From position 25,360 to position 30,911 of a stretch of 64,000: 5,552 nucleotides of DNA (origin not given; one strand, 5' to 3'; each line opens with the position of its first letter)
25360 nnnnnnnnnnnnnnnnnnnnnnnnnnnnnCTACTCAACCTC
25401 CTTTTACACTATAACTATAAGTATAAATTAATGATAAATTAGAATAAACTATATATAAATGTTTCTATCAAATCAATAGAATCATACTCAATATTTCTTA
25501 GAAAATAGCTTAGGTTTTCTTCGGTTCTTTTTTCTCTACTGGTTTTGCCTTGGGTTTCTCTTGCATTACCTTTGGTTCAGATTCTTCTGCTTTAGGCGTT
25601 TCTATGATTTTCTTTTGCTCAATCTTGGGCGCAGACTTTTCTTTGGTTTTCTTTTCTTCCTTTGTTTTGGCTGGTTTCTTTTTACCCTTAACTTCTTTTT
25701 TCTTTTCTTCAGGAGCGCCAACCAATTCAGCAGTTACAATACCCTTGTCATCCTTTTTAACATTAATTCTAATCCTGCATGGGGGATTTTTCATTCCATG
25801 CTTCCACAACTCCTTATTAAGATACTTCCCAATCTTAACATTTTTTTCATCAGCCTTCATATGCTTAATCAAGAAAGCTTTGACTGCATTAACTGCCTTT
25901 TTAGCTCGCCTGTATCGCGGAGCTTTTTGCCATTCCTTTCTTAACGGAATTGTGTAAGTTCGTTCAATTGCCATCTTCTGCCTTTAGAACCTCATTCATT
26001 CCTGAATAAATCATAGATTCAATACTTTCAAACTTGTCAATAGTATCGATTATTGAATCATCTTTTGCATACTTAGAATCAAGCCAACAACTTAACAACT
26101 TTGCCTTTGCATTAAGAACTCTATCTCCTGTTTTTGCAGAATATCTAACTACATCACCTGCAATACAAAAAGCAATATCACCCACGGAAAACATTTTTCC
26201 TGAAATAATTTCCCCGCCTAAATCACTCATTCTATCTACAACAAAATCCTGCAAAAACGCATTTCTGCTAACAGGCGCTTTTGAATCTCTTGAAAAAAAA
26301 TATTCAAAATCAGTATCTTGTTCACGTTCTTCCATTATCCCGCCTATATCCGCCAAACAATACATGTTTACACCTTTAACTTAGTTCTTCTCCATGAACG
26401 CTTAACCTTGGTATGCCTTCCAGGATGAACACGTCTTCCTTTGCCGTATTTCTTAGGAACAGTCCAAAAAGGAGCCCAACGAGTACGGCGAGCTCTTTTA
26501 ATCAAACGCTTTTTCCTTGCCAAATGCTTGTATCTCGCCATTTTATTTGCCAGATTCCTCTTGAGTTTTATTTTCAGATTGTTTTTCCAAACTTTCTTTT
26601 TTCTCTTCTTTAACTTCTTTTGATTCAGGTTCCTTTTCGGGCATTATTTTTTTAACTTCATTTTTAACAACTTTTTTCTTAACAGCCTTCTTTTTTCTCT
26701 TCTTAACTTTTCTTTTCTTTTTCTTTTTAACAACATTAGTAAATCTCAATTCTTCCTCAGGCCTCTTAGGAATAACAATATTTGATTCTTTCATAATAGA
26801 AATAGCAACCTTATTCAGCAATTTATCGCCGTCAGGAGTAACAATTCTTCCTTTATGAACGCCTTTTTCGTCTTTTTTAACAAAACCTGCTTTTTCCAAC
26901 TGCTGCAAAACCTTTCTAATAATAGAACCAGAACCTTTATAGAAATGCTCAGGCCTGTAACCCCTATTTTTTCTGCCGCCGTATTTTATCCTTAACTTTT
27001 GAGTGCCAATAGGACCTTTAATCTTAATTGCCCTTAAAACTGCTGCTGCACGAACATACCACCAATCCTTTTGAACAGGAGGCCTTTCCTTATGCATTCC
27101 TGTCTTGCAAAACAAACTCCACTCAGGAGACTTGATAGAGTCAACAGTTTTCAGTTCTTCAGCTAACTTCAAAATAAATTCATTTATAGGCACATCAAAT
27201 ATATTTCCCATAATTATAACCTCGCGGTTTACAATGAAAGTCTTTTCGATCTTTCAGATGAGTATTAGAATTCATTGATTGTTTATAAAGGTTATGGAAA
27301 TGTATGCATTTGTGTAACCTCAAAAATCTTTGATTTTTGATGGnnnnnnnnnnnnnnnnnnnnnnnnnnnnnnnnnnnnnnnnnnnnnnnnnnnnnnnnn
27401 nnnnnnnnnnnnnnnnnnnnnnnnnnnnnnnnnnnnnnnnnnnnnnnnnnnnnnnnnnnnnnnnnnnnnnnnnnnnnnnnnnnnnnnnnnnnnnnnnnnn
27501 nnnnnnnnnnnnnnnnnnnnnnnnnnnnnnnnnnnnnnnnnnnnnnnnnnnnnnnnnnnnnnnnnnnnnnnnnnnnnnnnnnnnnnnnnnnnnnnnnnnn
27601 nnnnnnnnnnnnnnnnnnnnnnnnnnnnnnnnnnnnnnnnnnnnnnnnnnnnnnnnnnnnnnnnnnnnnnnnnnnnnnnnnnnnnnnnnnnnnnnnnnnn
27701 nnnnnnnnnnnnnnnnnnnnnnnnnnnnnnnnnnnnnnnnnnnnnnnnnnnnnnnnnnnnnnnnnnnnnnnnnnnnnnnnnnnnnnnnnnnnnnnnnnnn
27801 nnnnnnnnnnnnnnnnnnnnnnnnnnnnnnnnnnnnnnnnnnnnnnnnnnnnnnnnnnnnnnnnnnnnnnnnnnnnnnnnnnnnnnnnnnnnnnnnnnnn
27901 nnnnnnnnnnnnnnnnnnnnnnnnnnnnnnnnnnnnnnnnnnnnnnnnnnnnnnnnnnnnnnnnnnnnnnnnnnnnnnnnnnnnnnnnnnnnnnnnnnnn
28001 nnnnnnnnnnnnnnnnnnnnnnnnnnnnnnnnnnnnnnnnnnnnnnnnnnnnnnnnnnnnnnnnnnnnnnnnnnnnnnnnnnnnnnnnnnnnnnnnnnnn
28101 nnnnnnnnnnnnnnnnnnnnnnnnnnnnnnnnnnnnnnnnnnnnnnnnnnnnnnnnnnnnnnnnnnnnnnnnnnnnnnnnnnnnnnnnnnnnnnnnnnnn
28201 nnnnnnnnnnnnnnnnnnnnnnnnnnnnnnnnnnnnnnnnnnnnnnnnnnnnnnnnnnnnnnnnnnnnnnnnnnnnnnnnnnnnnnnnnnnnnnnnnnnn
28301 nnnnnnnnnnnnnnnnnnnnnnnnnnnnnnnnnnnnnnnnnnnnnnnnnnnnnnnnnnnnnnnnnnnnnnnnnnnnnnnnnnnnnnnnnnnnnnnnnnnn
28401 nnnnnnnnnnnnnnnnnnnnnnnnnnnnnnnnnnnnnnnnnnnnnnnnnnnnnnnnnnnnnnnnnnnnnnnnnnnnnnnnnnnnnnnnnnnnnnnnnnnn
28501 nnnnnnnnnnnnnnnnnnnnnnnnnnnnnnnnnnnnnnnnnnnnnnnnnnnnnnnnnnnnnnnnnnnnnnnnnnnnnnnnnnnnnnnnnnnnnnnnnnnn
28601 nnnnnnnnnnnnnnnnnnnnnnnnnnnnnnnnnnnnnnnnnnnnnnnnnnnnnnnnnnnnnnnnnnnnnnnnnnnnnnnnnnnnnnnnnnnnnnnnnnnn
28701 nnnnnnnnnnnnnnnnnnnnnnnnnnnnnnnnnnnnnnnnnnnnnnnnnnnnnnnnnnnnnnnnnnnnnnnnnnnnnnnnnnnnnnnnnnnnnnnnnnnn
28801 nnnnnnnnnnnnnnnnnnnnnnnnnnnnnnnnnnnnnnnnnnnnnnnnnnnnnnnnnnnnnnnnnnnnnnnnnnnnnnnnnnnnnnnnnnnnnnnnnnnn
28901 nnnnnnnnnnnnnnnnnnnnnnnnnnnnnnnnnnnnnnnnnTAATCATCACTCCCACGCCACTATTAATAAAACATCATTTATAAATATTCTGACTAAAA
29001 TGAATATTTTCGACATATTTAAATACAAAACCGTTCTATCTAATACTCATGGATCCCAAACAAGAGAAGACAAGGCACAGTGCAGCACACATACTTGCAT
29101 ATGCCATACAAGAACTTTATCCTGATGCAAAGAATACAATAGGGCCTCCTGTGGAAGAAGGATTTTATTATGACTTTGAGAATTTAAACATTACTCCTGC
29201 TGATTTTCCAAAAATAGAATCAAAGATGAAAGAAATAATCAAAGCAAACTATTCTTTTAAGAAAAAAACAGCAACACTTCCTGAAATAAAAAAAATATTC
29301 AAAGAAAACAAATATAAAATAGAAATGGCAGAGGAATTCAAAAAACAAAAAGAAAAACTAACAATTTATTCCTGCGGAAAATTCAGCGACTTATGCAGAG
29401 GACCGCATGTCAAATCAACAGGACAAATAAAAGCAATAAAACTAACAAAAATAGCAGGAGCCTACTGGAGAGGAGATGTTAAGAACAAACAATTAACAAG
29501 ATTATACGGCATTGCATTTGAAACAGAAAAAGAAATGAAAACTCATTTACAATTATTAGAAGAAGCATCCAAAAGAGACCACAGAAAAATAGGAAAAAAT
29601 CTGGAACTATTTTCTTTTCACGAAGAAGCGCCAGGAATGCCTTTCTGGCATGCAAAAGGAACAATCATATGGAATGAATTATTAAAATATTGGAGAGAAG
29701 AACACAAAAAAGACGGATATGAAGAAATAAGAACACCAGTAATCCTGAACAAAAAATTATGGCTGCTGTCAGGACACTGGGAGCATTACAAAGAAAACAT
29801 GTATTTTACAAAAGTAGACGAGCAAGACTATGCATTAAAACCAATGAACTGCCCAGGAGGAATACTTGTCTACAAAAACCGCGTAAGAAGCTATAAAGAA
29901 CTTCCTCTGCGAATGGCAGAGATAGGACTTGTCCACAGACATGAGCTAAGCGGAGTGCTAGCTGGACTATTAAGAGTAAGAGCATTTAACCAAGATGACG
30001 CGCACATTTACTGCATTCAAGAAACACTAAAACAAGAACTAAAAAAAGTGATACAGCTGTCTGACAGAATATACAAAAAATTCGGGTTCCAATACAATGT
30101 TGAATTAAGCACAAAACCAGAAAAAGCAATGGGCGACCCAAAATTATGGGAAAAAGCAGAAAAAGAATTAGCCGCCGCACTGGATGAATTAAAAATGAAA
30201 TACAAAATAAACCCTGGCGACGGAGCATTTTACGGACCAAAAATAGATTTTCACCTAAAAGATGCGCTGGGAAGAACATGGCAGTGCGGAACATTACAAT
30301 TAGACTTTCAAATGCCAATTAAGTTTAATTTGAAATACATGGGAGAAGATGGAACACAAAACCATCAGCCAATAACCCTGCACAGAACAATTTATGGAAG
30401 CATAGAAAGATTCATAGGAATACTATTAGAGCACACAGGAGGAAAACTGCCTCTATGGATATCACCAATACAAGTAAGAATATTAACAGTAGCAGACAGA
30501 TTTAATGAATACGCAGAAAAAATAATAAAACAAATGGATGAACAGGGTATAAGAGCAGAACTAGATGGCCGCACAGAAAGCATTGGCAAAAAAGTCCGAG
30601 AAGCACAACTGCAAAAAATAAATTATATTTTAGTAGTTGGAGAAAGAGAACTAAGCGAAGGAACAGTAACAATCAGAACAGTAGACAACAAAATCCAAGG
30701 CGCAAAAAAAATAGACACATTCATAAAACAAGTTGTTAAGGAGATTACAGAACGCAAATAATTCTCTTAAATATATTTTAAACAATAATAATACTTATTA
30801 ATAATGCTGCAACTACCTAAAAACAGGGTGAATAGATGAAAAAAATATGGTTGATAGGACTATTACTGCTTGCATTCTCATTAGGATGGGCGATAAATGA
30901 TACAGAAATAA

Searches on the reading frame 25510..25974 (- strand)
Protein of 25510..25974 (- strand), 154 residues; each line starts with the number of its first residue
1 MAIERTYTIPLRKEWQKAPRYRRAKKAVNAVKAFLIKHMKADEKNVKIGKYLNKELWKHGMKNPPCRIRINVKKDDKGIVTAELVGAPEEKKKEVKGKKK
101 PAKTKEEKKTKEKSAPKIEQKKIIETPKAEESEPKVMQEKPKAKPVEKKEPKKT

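Call 20: search_protein_families(library=pfam, proteins=[window:25510-25974:-])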
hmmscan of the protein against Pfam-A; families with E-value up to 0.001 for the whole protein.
window:25510-25974:- (154 aa): 1 family
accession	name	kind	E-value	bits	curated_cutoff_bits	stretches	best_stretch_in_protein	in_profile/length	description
PF01198.24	Ribosomal_L31e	-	1.2e-15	57.9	25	1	4-74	4-72/82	Ribosomal protein L31e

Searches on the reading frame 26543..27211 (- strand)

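Call 20: search_protein_families(library=pfam, proteins=[window:26543-27211:-])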
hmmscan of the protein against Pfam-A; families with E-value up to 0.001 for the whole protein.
window:26543-27211:- (222 aa): 1 family
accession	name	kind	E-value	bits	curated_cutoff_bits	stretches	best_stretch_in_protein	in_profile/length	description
PF01090.25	Ribosomal_S19e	-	1.5e-51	174.1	29.4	1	4-142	2-137/137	Ribosomal protein S19e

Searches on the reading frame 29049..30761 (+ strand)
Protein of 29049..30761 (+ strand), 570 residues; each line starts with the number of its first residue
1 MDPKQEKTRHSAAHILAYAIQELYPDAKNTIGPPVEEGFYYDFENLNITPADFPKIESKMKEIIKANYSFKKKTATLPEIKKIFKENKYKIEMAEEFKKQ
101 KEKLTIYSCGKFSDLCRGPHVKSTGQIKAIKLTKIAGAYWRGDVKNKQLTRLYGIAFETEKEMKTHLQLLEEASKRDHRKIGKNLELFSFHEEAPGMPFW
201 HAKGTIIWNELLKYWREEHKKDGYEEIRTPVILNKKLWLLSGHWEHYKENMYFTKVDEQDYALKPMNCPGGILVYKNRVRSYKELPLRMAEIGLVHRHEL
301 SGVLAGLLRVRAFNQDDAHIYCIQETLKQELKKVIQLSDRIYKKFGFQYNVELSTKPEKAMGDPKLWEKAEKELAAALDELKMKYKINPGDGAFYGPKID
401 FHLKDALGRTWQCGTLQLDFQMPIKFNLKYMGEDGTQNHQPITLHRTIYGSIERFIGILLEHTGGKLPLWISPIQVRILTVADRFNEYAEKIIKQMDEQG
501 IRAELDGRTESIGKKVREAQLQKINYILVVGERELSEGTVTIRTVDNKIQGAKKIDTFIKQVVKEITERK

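Call 20: search_protein_families(library=pfam, proteins=[window:29049-30761:+])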
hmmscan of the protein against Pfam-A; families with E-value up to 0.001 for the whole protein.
window:29049-30761:+ (570 aa): 3 families
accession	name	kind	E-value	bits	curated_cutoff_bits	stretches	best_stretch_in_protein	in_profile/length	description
PF00587.30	tRNA-synt_2b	-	2.1e-47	161.9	29.3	1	257-462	6-178/179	tRNA synthetase class II core domain (G, H, P, S and T)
PF03129.25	HGTP_anticodon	-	1.3e-22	80.1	21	1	475-564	1-93/94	Anticodon binding domain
PF07973.19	tRNA_SAD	-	1.2e-15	57.7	24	1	105-153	2-44/44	Threonyl and Alanyl tRNA synthetase second additional domain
